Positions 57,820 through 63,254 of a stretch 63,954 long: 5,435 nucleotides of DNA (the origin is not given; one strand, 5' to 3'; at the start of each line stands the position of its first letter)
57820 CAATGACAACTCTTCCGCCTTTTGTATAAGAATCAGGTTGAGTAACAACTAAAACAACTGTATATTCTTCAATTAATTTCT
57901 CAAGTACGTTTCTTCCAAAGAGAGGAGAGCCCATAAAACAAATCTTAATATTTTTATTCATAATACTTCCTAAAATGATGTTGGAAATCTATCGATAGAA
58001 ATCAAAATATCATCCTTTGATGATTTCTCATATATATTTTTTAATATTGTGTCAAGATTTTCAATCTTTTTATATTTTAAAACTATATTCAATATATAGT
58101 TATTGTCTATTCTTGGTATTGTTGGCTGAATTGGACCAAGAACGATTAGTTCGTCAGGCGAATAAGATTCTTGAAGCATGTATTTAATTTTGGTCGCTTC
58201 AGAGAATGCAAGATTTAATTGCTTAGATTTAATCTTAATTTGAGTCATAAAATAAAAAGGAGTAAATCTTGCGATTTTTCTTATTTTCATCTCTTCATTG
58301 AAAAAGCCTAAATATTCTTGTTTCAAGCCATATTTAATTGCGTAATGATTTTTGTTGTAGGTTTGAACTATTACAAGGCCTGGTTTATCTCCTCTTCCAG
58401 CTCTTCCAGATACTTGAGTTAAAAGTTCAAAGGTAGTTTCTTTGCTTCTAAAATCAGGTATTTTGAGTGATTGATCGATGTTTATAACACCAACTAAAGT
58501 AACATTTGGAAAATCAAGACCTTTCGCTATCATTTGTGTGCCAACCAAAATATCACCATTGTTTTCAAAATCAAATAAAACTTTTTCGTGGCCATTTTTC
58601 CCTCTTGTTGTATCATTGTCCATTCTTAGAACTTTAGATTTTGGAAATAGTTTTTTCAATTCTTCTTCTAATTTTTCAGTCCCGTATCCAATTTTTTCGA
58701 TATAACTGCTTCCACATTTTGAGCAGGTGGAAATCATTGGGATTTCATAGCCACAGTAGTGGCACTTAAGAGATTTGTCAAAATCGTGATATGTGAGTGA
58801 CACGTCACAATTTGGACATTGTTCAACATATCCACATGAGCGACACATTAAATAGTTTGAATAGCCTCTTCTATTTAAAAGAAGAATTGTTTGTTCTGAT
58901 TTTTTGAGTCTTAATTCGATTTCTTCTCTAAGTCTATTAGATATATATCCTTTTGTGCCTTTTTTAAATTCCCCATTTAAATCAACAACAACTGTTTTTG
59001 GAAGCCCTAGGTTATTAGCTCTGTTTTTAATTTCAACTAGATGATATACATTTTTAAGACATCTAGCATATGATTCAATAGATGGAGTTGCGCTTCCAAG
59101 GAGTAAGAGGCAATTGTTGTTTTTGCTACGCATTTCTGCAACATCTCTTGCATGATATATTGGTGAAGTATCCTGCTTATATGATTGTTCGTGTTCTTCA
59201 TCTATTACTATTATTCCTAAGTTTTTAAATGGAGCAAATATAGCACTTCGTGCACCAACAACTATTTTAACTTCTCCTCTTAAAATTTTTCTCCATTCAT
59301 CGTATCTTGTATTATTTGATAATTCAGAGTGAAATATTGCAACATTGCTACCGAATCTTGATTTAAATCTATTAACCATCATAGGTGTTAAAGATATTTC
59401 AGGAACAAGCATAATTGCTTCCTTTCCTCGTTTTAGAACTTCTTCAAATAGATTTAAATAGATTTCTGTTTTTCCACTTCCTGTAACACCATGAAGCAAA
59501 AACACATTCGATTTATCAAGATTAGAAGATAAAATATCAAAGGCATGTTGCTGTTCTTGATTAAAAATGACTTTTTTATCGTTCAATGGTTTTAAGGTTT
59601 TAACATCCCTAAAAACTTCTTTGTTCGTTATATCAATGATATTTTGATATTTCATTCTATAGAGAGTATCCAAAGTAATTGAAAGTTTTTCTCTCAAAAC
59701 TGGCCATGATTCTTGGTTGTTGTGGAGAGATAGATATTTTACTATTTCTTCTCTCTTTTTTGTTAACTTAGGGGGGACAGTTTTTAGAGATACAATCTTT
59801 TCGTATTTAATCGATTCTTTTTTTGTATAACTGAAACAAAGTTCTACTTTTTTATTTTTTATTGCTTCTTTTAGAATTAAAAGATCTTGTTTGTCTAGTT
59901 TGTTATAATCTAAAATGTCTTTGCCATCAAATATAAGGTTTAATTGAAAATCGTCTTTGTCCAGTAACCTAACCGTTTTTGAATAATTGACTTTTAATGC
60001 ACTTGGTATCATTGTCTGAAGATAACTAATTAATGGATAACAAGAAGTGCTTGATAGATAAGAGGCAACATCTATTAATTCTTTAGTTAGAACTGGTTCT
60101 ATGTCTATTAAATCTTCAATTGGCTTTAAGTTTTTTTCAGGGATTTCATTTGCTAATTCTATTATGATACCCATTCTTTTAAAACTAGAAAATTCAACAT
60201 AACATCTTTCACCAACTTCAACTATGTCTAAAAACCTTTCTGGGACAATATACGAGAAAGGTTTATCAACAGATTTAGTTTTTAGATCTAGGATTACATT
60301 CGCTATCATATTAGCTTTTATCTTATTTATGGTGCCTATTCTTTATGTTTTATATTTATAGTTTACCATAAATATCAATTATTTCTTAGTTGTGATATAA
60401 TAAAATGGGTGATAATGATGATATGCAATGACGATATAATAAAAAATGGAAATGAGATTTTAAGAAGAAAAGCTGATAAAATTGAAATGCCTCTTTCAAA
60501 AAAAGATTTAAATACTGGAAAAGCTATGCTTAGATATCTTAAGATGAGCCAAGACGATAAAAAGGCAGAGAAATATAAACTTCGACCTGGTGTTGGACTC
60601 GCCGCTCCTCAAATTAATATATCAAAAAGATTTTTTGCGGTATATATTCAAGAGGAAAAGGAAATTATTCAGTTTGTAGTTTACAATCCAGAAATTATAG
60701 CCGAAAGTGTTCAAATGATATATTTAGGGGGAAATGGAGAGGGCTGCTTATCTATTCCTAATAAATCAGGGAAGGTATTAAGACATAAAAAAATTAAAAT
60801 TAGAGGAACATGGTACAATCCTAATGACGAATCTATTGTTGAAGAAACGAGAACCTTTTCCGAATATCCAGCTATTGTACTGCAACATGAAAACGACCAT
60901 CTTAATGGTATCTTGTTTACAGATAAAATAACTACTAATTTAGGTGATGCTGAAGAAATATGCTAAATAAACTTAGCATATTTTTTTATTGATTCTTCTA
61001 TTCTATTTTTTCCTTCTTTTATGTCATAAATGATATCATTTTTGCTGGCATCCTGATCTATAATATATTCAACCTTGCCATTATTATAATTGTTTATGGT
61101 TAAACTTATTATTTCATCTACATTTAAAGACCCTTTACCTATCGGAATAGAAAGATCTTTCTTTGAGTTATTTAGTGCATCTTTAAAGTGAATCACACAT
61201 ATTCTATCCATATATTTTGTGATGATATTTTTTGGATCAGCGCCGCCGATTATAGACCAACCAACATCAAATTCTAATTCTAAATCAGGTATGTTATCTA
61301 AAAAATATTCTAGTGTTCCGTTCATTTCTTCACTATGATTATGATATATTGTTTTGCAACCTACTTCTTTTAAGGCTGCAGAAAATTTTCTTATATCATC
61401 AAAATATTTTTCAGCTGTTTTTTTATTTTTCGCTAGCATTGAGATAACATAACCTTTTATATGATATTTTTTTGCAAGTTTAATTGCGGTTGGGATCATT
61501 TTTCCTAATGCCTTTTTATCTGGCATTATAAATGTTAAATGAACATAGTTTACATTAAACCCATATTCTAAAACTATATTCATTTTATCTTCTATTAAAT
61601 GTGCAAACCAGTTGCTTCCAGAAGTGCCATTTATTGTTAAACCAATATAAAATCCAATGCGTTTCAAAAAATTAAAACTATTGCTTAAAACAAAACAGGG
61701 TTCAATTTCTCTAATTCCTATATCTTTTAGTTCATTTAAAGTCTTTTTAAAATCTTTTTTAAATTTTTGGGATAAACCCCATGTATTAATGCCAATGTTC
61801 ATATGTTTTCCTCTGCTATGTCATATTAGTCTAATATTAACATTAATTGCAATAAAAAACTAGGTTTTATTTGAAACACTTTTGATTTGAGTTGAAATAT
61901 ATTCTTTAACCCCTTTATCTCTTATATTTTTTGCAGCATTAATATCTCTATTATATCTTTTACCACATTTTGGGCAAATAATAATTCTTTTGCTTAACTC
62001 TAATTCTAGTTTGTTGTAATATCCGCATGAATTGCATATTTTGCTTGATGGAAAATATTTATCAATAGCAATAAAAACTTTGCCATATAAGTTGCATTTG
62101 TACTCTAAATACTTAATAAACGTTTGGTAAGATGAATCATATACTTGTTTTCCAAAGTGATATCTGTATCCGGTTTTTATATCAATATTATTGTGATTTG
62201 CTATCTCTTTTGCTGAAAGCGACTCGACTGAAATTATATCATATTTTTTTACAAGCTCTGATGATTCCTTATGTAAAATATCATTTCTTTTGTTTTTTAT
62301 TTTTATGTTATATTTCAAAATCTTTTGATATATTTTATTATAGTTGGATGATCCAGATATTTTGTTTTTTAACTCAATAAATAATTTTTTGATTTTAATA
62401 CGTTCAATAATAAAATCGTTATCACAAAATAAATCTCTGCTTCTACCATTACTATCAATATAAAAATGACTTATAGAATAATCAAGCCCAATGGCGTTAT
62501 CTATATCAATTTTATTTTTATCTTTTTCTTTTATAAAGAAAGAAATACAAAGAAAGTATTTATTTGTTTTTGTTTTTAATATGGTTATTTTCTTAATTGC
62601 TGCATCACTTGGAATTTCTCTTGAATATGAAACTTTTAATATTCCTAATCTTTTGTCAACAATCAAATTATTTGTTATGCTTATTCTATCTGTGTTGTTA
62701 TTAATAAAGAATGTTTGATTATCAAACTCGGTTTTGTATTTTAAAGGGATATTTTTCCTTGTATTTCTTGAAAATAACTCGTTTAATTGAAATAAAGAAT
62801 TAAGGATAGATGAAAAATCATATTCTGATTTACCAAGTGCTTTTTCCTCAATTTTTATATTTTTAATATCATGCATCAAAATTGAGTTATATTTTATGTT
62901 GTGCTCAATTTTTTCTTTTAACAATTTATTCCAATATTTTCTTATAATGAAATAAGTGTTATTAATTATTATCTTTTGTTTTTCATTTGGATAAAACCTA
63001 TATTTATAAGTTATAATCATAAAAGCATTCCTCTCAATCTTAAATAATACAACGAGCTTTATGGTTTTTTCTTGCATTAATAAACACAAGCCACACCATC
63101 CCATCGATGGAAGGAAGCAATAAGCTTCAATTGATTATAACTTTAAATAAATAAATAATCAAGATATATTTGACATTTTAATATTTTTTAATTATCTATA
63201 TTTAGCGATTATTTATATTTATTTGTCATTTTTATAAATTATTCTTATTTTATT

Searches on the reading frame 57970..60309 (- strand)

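Call 18: search_protein_families(library=ncbifam, proteins=[window:57970-60309:-], max_evalue=0.00001)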
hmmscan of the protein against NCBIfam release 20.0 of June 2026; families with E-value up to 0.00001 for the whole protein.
window:57970-60309:- (779 aa): 26 families (the best 25 are shown)
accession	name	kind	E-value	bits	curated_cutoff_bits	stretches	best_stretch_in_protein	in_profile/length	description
NF004066.1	PRK05580.1-3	equivalog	1.2e-263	877.1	813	1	2-778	1-787/788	primosomal protein N'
NF004068.0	PRK05580.1-5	equivalog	1.5e-237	790.6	1249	1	2-777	4-792/795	primosomal protein N'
TIGR00595.1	priA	equivalog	1.3e-184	614.6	230.35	1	271-776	1-508/509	replication restart helicase PriA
NF004067.0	PRK05580.1-4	equivalog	1.2e-172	576.1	763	1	15-761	15-714/737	primosomal protein N'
NF004065.0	PRK05580.1-1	equivalog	4.3e-165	550.9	858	2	185-762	136-710/731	primosomal protein N'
NF004070.0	PRK05580.2-2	equivalog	4.6e-156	521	921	1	168-779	118-728/729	primosomal protein N'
NF004071.0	PRK05580.2-3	equivalog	1.8e-133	446.1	1105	1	241-778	194-733/735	primosomal protein N'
NF004072.0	PRK05580.2-4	equivalog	3.8e-129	431.9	1030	1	249-778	122-646/648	primosomal protein N'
NF004069.0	PRK05580.2-1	equivalog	9.4e-129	430.6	767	1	215-765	78-603/612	primosomal protein N'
NF011453.0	PRK14873.1-3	equivalog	1.2e-53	182.2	812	2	286-705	190-590/653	primosome assembly protein PriA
NF011452.0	PRK14873.1-2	equivalog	4e-41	141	980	1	292-727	223-640/708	primosomal protein N'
NF011454.0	PRK14873.1-4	equivalog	5.3e-35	120.9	951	1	289-567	166-449/651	primosomal protein N'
NF011455.0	PRK14873.1-5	equivalog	1.3e-34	119.5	969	1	283-699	177-592/675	primosomal protein N'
NF011451.0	PRK14873.1-1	equivalog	1.7e-18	66.2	1147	1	306-402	270-365/764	primosome assembly protein PriA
TIGR00580.2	mfd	equivalog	1.4e-17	63.5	800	1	252-374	437-566/907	transcription-repair coupling factor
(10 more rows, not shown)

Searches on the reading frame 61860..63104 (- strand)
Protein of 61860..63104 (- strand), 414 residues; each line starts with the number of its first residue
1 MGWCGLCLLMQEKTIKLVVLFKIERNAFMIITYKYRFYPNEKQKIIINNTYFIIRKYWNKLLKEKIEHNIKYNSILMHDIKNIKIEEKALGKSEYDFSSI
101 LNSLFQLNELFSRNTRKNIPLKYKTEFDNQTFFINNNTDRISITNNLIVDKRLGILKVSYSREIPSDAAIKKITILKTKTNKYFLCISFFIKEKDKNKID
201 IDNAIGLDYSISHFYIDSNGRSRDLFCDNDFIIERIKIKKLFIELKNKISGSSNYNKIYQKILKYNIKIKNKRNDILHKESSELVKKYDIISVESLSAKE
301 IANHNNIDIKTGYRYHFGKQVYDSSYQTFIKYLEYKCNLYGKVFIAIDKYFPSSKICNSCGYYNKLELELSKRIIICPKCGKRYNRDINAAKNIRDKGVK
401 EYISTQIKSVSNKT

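Call 18: search_protein_families(library=ncbifam, proteins=[window:61860-63104:-], max_evalue=0.00001)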
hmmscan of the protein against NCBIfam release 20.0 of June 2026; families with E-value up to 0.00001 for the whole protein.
window:61860-63104:- (414 aa): 5 families
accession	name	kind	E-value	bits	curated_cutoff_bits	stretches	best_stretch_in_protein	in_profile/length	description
NF038281.1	IS200_TnpB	exception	5.9e-58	196.7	425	1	32-398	3-359/360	IS200/IS605 family element RNA-guided endonuclease TnpB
NF040570.1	guided_TnpB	subfamily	4.3e-48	164.5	100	1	33-396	1-388/389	RNA-guided endonuclease TnpB family protein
NF038280.1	IS607_TnpB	exception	5e-24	85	350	1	168-399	168-393/431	IS607 family element RNA-guided endonuclease TnpB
NF038192.1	V_cas_c2c8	exception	5.8e-14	52.1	350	1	244-365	325-455/457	type V CRISPR-associated protein C2c8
TIGR01766.2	TIGR01766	domain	1.9e-07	31.4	32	1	270-353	2-82/82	IS200/IS605 family accessory protein TnpB-related protein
